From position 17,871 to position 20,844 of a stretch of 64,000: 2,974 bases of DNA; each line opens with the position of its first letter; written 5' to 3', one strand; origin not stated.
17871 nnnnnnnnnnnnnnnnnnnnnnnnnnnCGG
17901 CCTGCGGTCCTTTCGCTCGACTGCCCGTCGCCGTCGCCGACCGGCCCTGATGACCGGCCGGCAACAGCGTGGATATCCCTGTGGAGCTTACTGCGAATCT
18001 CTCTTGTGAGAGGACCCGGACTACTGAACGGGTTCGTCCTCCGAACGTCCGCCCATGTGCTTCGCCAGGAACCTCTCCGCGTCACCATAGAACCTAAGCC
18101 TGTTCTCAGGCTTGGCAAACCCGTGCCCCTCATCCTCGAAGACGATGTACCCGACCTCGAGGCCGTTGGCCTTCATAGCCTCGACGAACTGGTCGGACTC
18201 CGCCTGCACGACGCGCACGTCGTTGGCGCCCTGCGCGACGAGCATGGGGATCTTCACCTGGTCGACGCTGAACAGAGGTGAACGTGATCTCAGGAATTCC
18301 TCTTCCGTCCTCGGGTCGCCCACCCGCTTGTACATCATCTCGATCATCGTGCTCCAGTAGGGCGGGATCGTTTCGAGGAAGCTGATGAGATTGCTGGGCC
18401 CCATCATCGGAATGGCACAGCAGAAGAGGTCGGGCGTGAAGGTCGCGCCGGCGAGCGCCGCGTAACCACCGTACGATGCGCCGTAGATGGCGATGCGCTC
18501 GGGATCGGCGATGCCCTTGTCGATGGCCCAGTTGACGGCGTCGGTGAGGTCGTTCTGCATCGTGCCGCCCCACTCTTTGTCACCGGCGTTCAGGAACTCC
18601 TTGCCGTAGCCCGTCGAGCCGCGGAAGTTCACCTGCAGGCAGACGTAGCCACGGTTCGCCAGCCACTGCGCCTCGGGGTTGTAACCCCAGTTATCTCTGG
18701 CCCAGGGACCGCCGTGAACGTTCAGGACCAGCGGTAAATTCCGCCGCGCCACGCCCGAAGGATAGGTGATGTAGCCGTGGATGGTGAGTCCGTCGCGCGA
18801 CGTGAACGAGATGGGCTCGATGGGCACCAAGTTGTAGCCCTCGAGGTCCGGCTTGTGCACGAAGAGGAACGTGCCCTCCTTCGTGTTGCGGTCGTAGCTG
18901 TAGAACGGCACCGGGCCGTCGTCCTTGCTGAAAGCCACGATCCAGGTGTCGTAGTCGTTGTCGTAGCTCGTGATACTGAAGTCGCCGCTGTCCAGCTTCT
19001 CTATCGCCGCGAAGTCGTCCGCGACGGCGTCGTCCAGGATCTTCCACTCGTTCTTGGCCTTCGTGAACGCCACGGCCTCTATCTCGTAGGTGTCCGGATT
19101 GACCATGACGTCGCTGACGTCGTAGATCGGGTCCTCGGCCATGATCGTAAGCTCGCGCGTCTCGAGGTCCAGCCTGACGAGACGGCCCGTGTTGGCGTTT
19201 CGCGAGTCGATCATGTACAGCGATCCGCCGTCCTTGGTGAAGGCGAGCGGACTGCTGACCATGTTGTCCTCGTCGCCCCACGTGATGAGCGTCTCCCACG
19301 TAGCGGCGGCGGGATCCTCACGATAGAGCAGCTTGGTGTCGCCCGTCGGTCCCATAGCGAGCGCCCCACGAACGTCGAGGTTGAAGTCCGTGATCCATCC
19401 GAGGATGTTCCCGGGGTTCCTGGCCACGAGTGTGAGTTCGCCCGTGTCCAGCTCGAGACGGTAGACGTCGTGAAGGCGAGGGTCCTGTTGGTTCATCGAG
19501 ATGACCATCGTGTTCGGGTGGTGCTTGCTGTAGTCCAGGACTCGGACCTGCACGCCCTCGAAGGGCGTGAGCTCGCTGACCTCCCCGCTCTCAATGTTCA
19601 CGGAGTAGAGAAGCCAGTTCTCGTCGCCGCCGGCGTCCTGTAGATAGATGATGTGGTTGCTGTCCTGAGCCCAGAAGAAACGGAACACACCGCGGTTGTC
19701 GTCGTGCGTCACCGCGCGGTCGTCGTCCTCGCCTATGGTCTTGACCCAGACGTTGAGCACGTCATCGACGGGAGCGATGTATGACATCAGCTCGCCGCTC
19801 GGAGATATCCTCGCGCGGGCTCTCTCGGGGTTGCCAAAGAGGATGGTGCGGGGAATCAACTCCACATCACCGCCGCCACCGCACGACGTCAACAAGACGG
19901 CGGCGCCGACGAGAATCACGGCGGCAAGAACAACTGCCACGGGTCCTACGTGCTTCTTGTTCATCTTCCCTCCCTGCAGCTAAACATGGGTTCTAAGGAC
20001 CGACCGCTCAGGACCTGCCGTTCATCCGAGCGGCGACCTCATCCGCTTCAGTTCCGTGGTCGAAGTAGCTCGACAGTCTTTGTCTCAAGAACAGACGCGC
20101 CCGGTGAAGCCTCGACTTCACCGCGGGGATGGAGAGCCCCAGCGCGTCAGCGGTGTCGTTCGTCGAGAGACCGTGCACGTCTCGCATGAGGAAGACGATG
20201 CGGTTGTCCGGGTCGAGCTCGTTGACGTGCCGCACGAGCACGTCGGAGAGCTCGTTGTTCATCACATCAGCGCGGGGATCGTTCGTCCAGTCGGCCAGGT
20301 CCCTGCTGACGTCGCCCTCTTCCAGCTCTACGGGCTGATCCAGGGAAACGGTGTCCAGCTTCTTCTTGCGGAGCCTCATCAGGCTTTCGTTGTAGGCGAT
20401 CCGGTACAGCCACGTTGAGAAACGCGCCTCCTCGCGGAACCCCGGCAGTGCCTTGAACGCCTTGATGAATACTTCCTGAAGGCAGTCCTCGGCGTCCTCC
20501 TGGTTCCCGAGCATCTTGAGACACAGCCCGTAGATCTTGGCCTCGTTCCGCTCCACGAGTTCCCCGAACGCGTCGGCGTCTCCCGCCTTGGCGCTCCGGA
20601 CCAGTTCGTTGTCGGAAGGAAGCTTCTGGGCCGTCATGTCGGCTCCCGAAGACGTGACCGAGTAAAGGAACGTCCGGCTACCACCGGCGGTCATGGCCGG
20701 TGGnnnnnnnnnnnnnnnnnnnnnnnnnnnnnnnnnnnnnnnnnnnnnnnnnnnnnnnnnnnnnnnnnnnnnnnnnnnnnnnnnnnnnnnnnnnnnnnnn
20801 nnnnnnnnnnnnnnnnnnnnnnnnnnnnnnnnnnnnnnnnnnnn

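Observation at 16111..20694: Split ECF sigma / Cys-rich anti-sigma pair bracketing an S9 peptidase and followed by a CoA-disulfide-reductase-like gene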

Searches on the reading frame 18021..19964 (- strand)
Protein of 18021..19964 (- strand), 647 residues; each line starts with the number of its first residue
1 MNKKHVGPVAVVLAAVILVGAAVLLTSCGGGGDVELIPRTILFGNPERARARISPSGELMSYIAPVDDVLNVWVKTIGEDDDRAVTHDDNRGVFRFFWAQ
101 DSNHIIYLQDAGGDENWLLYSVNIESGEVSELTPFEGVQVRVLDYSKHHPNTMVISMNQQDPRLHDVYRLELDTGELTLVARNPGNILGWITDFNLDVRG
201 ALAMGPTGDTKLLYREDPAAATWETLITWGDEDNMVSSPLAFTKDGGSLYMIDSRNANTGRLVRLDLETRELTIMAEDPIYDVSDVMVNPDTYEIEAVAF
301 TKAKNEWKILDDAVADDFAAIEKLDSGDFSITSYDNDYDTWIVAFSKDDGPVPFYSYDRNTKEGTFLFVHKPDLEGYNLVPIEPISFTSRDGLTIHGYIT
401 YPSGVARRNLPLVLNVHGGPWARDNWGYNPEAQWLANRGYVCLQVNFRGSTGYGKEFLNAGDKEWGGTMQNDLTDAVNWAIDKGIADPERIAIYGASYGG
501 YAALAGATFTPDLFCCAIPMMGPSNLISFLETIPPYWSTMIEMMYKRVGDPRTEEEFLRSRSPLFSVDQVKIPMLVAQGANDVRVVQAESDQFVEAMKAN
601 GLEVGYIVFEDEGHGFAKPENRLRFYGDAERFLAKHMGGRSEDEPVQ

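Call 3: search_protein_families(library=pfam, proteins=[window:18021-19964:-], max_evalue=0.01)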
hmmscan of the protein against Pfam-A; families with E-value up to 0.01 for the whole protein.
window:18021-19964:- (647 aa): 11 families
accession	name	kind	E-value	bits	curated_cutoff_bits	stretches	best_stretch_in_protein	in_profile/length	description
PF00326.27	Peptidase_S9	-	3.4e-48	164.4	22.6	1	427-639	2-212/213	Prolyl oligopeptidase family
PF02129.25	Peptidase_S15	-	1.3e-15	58.2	23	1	391-526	1-132/262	X-Pro dipeptidyl-peptidase (S15 family)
PF20434.5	BD-FAE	-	3e-12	47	26.8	1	406-596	9-214/215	BD-FAE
PF01738.24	DLH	-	1.9e-10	41.1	21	1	424-622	21-194/217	Dienelactone hydrolase family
PF12697.13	Abhydrolase_6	-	1.5e-06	29.5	26.3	1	416-614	4-204/217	Alpha/beta hydrolase family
PF05448.18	AXE1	-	5.2e-06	25.9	21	1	385-513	59-200/321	Acetyl xylan esterase (AXE1)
PF07859.19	Abhydrolase_3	-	1.7e-05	25.1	25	1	471-617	50-209/210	alpha/beta hydrolase fold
PF12146.15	Hydrolase_4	-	4.4e-05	23.3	27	0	414-527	8-117/239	Serine aminopeptidase, S33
PF00756.26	Esterase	-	0.00067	19.9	22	1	486-561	112-175/251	Putative esterase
PF08450.18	SGL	-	0.00088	19.4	26.3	1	119-296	14-192/246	SMP-30/Gluconolactonase/LRE-like region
PF00561.26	Abhydrolase_1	-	0.0051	16.9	25.8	0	411-522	1-102/245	alpha/beta hydrolase fold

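Call 4: search_protein_families(library=ncbifam, proteins=[window:18021-19964:-], max_evalue=0.01)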
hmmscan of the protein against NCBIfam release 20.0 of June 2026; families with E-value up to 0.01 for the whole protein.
window:18021-19964:- (647 aa): 12 families
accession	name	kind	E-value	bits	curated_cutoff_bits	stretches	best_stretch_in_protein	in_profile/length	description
NF053518.1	DipepPtdsDpp5Prph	equivalog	1.2e-32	113.3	900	1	253-628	270-645/655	dipeptidyl-peptidase Dpp5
NF033523.0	lasso_peptidase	equivalog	1.4e-24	86.8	400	2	358-626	353-626/638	Atxe2 family lasso peptide isopeptidase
TIGR00976.1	CocE_NonD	subfamily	7.7e-09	35.1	66.3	1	388-526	2-134/550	CocE/NonD family hydrolase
NF050058.1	e_dPHAscl_type1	hypoth_equivalog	9.6e-09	35.1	150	1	398-598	11-205/276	extracellular catalytic domain type 1 short-chain-length polyhydroxyalkanoate depolymerase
NF007857.0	PRK10566.1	equivalog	6.3e-06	26.2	201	1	400-603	17-218/249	esterase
NF041440.1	hydrolase_YghX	exception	3.1e-05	23.3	460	0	385-522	71-208/292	YghX family hydrolase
NF007511.0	PRK10115.1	equivalog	4.6e-05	22.1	1313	1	386-597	420-632/686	oligopeptidase B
NF047920.1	lactonase_UilS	equivalog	6.6e-05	22.8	400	1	432-516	45-125/285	UilS family quorum-quenching N-acyl-homoserine lactonase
NF052354.1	EstLipQMycob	equivalog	0.00087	18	700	0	407-614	162-374/418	esterase LipQ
NF041096.1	esterase_EstD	equivalog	0.0017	17.5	600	1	558-619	330-390/421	esterase EstD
TIGR01840.1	esterase_phb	subfamily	0.0022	17.5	107.85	1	409-598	12-196/213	PHB depolymerase family esterase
NF003780.0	PRK05371.1-1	subfamily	0.0062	15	642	1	556-625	291-359/594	Xaa-Pro dipeptidyl-peptidase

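Call 62: search_solved_structures(query=window:18021-19964:-, max_evalue=1e-10)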
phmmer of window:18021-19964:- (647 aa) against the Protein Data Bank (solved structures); distinct sequences matched with E-value up to 1e-10: 31.
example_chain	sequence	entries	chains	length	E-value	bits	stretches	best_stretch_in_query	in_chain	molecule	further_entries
5l8s_A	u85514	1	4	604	7e-53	183.2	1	379-637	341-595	Amino acyl peptidase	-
8wt1_A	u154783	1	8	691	3.2e-31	111.6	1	381-621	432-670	S9 family peptidase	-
7c72_A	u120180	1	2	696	6.1e-31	110.7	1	392-625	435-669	Prolyl oligopeptidase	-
3azo_A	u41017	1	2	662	8.9e-27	97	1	386-626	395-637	Aminopeptidase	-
3azp_A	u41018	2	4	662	2.3e-26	95.6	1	386-626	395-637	Aminopeptidase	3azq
2qzp_A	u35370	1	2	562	9.7e-23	83.6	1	389-635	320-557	Acylamino-acid-releasing enzyme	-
1ve6_A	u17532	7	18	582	1.1e-22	83.5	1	389-635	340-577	Acylamino-acid-releasing enzyme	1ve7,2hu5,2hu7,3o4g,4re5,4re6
7ep9_G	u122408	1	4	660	2.1e-22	82.5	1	376-635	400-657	S9 family peptidase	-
2hu8_A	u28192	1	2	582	2.7e-22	82.1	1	389-635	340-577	Acylamino-acid-releasing enzyme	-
3o4j_A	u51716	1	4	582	5.1e-22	81.2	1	389-635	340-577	Acylamino-acid-releasing enzyme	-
3o4h_A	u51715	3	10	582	1.3e-21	79.9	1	389-635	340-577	Acylamino-acid-releasing enzyme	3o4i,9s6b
2qr5_A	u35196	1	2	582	2.6e-21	78.9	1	389-635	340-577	Acylamino-acid-releasing enzyme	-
9hji_A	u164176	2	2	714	2.6e-21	78.9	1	244-638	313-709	Prolyl endopeptidase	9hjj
4hxe_B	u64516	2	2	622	4.3e-21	78.2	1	381-628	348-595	Putative uncharacterized protein PH0594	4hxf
4hxg_A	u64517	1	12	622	1.1e-20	76.8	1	381-628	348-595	Putative uncharacterized protein PH0594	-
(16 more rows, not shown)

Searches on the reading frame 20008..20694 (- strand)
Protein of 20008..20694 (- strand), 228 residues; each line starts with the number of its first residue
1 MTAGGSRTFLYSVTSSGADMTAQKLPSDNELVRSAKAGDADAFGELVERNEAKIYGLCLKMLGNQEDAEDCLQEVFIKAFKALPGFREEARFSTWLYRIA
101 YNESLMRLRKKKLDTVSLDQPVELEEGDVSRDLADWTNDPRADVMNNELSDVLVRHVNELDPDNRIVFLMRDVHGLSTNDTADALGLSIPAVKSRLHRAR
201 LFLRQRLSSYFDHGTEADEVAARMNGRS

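Call 3: search_protein_families(library=pfam, proteins=[window:20008-20694:-], max_evalue=0.01)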
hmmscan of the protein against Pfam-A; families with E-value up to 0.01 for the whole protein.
window:20008-20694:- (228 aa): 6 families
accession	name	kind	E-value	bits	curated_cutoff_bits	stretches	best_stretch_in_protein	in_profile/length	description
PF04542.20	Sigma70_r2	-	4.7e-20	71.6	24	1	46-112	1-69/71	Sigma-70 region 2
PF08281.18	Sigma70_r4_2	-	3e-14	52.8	25.7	1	157-203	8-54/54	Sigma-70, region 4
PF04545.22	Sigma70_r4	-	1.2e-07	31.6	24.1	1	158-204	3-49/50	Sigma-70, region 4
PF07638.17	Sigma70_ECF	-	5.2e-06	26.9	21.1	1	30-208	6-184/185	ECF sigma factor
PF12645.13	HTH_16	-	0.00034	21.1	22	1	30-87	2-65/65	Helix-turn-helix domain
PF13556.12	HTH_30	-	0.0036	17.5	27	0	174-200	11-37/59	PucR C-terminal helix-turn-helix domain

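Call 4: search_protein_families(library=ncbifam, proteins=[window:20008-20694:-], max_evalue=0.01)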
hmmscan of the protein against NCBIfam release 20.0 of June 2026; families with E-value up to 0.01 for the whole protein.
window:20008-20694:- (228 aa): 105 families (the best 25 are shown)
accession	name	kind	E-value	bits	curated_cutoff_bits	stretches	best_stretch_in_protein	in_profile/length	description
NF008888.0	PRK11922.1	equivalog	1.2e-50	172.3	204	1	19-212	8-201/231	RNA polymerase sigma factor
NF007223.0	PRK09641.1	equivalog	5e-41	140.6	209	1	30-208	7-185/187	RNA polymerase sigma factor SigW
TIGR02948.1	SigW_bacill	equivalog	7.9e-39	133.6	243.1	1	29-208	6-185/187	RNA polymerase sigma factor SigW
NF007225.0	PRK09643.1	equivalog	4.6e-35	121.2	190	1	21-222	7-196/204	RNA polymerase sigma factor SigM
NF009166.1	PRK12513.1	equivalog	5.2e-34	117.6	206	1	23-210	4-189/193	RNA polymerase sigma factor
NF004113.0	PRK05602.1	equivalog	3.3e-33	115.1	208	1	13-209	17-203/211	RNA polymerase sigma factor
TIGR02937.1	sigma70-ECF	superfamily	7.1e-33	113.6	42.9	1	41-207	1-165/165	sigma-70 family RNA polymerase sigma factor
NF009171.0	PRK12518.1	equivalog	4.3e-32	111.5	208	1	25-207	11-184/191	RNA polymerase sigma factor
NF006089.0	PRK08241.1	subfamily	7.3e-32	110.8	240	1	26-209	7-206/343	RNA polymerase subunit sigma-70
TIGR02939.1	RpoE_Sigma70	equivalog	1e-31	110.4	236.15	1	26-208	5-187/190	RNA polymerase sigma factor RpoE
NF007216.0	PRK09638.1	equivalog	1.8e-27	96.2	194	1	27-207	4-174/180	RNA polymerase sigma factor SigY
NF007229.0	PRK09647.1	equivalog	5e-27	94.7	265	1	36-221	39-216/220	RNA polymerase sigma factor SigE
TIGR02985.1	Sig70_bacteroi1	subfamily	1.9e-26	93.2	126.4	1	42-207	2-162/162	RNA polymerase sigma-70 factor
NF007222.0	PRK09640.1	equivalog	5.5e-26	91.3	194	1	27-209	9-184/188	RNA polymerase sigma factor SigX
TIGR02960.1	SigX5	hypoth_equivalog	2.1e-25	89.6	264.75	1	39-210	3-193/322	RNA polymerase sigma-70 factor, TIGR02960 family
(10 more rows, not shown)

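Call 15: search_solved_structures(query=window:20008-20637:-, max_evalue=0.001)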
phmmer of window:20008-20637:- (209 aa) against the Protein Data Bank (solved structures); distinct sequences matched with E-value up to 0.001: 24.
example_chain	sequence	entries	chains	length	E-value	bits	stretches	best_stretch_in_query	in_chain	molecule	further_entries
5wuq_A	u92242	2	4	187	1.5e-29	106.2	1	13-188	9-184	ECF RNA polymerase sigma factor SigW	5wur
8z6g_B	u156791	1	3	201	1.5e-23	86.7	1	8-188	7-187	RNA polymerase sigma factor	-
6in7_B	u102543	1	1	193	1.8e-23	86.4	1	8-187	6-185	RNA polymerase sigma-H factor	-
1or7_A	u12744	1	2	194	8.2e-21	77.7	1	8-185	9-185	RNA polymerase sigma-E factor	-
6jbq_F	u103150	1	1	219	1e-20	77.4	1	8-185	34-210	ECF RNA polymerase sigma-E factor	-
7qh5_A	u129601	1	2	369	7.6e-20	74.6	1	15-193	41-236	RNA polymerase sigma factor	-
9m9d_F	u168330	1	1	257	3.6e-19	72.4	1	22-198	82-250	ECF RNA polymerase sigma factor SigE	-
9m9e_F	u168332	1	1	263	3.8e-19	72.3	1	22-198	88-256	ECF RNA polymerase sigma factor SigE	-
9m98_F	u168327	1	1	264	3.9e-19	72.3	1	22-198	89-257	ECF RNA polymerase sigma factor SigE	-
4cxf_A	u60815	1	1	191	9.9e-15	57.9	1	8-186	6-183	RNA POLYMERASE SIGMA FACTOR CNRH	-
5zx2_F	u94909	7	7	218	4.7e-14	55.7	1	34-190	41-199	ECF RNA polymerase sigma factor SigH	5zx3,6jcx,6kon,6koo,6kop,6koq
6jcy_F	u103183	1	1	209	7.1e-13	51.8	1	34-190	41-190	ECF RNA polymerase sigma factor SigH,ECF RNA polymerase sigma factor SigE,ECF RNA polymera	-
2map_A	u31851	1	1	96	1.6e-12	50.6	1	8-85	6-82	RNA polymerase sigma factor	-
2mao_A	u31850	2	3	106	1.9e-12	50.4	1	8-85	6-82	RNA polymerase sigma factor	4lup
5or5_A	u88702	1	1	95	4.8e-12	49.1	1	8-85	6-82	ECF RNA polymerase sigma-E factor,ECF RNA polymerase sigma factor SigW,ECF RNA polymerase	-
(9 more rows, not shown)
